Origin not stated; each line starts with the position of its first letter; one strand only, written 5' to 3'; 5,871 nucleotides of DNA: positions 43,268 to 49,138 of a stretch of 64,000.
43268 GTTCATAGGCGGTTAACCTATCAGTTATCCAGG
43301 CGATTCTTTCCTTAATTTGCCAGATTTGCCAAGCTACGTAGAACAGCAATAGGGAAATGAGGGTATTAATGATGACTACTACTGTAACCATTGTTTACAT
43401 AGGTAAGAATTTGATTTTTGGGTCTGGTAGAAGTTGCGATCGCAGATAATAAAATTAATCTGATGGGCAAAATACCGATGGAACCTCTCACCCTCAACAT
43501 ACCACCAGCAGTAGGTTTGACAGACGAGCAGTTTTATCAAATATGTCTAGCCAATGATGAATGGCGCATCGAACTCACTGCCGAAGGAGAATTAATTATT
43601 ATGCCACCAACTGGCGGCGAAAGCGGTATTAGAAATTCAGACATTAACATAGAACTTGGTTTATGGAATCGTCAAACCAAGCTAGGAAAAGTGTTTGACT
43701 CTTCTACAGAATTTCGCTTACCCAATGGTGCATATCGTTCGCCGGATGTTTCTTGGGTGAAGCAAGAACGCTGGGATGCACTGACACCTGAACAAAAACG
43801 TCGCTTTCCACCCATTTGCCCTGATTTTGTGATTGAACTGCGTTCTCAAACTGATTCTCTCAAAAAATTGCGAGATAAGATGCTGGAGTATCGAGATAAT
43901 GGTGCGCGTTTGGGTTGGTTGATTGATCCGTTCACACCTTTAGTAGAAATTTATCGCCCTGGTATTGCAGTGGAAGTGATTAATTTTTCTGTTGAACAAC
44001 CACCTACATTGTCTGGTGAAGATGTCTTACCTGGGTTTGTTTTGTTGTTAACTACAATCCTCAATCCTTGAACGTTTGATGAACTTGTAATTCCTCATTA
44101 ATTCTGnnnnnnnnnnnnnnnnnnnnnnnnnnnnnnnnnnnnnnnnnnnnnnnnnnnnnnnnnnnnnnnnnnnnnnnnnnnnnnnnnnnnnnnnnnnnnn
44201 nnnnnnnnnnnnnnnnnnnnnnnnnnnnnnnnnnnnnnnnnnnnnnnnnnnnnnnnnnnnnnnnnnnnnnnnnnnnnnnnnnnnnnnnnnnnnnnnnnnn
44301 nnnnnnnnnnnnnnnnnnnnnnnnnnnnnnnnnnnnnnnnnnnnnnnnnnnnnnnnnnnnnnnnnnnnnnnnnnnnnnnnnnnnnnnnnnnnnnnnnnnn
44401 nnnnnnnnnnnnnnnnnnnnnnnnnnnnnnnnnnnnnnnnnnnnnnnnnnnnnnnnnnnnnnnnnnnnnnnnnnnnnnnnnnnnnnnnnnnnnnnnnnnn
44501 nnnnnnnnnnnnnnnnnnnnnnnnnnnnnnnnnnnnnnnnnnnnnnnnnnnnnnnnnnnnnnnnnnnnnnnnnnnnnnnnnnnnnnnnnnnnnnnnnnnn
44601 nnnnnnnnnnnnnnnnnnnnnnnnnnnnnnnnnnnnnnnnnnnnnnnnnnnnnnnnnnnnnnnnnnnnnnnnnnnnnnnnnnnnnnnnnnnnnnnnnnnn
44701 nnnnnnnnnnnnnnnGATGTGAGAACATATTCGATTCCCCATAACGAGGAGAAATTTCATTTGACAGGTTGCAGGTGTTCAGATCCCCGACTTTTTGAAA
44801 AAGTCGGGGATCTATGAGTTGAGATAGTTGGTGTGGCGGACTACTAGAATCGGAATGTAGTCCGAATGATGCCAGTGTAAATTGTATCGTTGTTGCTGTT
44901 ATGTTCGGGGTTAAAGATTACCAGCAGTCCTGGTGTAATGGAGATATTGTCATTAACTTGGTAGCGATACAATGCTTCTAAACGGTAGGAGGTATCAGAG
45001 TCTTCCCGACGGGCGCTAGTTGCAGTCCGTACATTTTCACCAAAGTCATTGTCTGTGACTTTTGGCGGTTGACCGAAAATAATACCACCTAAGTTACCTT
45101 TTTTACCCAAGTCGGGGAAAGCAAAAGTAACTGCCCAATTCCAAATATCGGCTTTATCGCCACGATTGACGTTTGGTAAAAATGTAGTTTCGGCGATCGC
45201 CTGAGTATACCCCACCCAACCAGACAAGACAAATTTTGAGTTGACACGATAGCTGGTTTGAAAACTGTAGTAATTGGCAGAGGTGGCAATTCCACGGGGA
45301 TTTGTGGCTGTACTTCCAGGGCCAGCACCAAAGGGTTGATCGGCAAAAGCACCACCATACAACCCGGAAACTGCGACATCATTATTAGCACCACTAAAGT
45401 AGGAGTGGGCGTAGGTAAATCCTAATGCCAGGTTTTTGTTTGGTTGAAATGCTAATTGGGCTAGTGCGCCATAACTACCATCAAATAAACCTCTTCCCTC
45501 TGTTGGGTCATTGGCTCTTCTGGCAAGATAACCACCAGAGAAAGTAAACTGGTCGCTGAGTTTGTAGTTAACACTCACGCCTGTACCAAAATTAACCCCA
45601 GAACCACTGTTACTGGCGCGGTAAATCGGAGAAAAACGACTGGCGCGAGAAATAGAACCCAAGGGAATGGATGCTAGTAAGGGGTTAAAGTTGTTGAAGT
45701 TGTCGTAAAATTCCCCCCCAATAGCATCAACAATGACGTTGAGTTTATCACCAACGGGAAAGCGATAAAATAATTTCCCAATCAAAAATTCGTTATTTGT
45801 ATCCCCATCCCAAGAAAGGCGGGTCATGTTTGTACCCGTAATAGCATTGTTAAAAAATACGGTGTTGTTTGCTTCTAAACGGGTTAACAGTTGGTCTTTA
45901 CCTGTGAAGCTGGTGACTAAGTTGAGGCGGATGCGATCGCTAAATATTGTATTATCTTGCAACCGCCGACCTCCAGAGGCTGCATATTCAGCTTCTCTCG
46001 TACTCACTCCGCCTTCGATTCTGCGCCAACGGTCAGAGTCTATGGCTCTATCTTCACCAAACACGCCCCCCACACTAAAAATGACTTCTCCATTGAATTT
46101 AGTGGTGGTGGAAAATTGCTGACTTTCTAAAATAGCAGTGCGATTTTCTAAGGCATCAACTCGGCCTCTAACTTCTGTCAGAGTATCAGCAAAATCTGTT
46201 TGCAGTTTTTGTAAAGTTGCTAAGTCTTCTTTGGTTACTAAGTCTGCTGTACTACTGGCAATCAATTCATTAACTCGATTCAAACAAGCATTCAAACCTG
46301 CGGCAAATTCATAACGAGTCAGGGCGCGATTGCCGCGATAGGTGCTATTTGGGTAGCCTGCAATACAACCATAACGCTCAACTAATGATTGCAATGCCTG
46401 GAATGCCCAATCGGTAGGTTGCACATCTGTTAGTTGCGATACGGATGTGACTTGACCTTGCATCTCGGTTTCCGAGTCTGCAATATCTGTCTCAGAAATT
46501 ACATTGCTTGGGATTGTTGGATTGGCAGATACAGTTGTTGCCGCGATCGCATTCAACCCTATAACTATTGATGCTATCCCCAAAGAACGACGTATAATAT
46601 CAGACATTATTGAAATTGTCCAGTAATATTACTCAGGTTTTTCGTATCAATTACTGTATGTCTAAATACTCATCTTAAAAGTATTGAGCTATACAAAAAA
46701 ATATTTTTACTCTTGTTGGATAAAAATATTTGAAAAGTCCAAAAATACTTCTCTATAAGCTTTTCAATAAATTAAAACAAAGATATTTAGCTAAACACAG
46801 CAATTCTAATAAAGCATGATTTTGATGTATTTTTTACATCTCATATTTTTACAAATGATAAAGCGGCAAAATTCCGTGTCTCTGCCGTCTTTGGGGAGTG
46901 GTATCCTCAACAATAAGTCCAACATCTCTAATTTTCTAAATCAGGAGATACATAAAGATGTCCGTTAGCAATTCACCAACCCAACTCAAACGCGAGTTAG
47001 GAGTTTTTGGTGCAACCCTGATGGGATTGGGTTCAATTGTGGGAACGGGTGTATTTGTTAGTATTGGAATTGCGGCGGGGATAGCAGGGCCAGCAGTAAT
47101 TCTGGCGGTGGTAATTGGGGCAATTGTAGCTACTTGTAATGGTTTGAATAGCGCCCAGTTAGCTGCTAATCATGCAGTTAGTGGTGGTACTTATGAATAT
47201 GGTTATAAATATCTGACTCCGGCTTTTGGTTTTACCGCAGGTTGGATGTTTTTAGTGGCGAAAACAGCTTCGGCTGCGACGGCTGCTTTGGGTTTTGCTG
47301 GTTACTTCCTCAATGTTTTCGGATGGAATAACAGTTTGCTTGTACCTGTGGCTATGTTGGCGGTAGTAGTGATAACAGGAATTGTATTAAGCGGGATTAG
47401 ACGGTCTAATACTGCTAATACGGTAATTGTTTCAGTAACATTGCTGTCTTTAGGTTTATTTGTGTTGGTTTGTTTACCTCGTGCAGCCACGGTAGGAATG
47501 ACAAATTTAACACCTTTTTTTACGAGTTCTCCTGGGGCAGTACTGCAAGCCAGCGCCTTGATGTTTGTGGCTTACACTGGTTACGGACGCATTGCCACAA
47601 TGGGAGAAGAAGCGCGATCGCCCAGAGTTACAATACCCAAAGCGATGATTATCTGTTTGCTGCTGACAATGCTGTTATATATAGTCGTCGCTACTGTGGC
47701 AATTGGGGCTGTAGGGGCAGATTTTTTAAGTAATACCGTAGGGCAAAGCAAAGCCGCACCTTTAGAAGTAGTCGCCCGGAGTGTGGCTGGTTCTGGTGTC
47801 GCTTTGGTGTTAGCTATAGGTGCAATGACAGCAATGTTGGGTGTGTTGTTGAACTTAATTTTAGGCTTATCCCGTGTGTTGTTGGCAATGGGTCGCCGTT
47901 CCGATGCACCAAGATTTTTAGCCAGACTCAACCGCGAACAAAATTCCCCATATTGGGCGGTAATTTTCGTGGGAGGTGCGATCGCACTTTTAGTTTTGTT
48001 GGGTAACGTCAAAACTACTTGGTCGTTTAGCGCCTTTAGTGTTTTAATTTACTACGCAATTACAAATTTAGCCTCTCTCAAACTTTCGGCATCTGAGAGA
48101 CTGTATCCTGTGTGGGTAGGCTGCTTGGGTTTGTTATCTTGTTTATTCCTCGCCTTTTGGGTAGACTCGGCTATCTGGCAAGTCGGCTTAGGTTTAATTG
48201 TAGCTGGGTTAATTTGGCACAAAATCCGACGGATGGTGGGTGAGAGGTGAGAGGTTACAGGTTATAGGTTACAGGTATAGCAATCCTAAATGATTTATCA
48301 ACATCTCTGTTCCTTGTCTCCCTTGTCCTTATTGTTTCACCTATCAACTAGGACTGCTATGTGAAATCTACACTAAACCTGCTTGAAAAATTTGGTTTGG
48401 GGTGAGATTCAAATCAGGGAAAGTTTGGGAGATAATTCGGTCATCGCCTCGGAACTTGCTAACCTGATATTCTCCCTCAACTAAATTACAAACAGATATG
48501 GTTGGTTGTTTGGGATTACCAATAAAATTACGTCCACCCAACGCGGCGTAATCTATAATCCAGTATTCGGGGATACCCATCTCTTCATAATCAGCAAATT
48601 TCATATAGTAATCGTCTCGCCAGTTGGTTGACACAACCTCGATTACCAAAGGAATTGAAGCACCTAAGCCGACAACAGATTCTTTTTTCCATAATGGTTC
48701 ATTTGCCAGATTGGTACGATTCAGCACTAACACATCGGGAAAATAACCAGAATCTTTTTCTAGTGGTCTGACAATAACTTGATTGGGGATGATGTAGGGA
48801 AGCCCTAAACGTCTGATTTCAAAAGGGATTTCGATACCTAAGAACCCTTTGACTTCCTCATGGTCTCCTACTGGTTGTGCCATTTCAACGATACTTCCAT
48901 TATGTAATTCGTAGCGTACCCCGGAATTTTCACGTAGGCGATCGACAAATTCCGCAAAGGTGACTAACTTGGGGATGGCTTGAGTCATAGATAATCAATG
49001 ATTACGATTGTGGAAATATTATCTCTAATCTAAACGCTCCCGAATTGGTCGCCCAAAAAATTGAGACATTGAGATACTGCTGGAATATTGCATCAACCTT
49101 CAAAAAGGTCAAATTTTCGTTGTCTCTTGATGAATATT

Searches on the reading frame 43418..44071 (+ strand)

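Call 59: search_protein_families(library=padloc, proteins=[window:43418-44071:+], max_evalue=0.001)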
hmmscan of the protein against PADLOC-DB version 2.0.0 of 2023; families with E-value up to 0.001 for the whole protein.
window:43418-44071:+ (217 aa): 2 families
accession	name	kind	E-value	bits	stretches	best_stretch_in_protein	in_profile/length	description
PDLC04833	PDC-S03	-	5.5e-08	30.5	1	38-178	28-168/207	-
PDLC04832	PDC-S03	-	0.00041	18.1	1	134-180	105-151/188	-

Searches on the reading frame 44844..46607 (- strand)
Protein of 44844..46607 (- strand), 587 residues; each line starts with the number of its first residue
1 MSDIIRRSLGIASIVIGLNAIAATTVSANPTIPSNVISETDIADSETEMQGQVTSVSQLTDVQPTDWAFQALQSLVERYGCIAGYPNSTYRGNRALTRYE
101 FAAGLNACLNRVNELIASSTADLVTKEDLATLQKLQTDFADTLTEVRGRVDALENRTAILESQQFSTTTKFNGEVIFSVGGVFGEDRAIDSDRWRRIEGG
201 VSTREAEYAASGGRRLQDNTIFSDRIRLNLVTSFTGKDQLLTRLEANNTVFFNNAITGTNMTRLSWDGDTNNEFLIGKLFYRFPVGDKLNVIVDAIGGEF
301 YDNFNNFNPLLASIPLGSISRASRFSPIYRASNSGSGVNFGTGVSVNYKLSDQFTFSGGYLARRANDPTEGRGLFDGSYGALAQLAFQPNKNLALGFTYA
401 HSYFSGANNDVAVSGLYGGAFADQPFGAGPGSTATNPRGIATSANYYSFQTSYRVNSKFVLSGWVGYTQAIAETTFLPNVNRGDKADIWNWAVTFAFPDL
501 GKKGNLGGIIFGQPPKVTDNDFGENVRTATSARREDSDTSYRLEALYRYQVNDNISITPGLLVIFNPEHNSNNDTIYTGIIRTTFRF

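Call 26: search_protein_families(library=pfam, proteins=[window:44844-46607:-], max_evalue=0.00001)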
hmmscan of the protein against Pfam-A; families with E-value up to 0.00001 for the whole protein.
window:44844-46607:- (587 aa): 2 families
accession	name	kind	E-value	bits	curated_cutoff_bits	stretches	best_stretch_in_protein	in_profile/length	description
PF04966.18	OprB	-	5.7e-58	197.5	22.9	1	126-587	1-372/372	Carbohydrate-selective porin, OprB family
PF00395.25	SLH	-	1.4e-06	28.6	20.8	1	60-102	3-44/44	S-layer homology domain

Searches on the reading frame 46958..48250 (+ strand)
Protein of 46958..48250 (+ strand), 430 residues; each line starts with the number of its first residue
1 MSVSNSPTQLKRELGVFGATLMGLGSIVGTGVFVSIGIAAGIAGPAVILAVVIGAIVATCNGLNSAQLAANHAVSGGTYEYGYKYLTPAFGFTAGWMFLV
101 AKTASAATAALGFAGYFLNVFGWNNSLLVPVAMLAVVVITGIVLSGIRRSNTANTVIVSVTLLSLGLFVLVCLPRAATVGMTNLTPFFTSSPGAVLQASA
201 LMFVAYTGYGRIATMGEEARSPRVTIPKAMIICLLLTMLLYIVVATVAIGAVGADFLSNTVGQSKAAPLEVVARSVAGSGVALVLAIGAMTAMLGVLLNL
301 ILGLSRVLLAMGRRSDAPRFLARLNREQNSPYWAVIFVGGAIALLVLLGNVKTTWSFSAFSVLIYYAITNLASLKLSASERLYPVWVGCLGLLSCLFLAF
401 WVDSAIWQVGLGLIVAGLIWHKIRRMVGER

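Call 26: search_protein_families(library=pfam, proteins=[window:46958-48250:+], max_evalue=0.00001)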
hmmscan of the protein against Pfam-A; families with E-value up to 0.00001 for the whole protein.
window:46958-48250:+ (430 aa): 2 families
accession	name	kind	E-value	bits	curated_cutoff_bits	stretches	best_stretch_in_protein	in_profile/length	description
PF00324.27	AA_permease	-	1.4e-39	136.5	24.6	1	19-400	2-405/470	Amino acid permease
PF13520.12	AA_permease_2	-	4.5e-38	131.7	27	1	14-401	1-403/427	Amino acid permease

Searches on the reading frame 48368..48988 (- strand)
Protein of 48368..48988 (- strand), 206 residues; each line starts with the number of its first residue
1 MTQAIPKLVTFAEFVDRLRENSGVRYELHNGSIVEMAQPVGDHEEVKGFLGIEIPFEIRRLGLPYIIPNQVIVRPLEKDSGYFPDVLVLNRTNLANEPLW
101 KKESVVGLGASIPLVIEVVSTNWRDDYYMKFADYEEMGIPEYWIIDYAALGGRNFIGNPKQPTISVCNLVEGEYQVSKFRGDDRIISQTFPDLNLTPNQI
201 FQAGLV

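Call 10: search_protein_families(library=pfam, proteins=[window:48368-48988:-], max_evalue=0.001)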
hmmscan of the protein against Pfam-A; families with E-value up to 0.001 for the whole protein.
window:48368-48988:- (206 aa): 1 family
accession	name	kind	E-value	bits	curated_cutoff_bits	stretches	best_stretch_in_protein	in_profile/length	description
PF05685.18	Uma2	-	3.5e-32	111.7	27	1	12-196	2-170/172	Putative restriction endonuclease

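Call 59: search_protein_families(library=padloc, proteins=[window:48368-48988:-], max_evalue=0.001)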
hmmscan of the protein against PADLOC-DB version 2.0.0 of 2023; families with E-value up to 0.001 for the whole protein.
window:48368-48988:- (206 aa): 4 families
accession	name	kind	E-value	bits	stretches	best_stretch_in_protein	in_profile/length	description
PDLC04835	PDC-S03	-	1.3e-99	329.9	1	1-204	1-203/207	-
PDLC04833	PDC-S03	-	7e-44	147.8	1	1-203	16-205/207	-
PDLC04832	PDC-S03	-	1.1e-18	65.6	1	5-202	5-187/188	-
PDLC04834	PDC-S03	-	6.3e-15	53.4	1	7-202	7-183/184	-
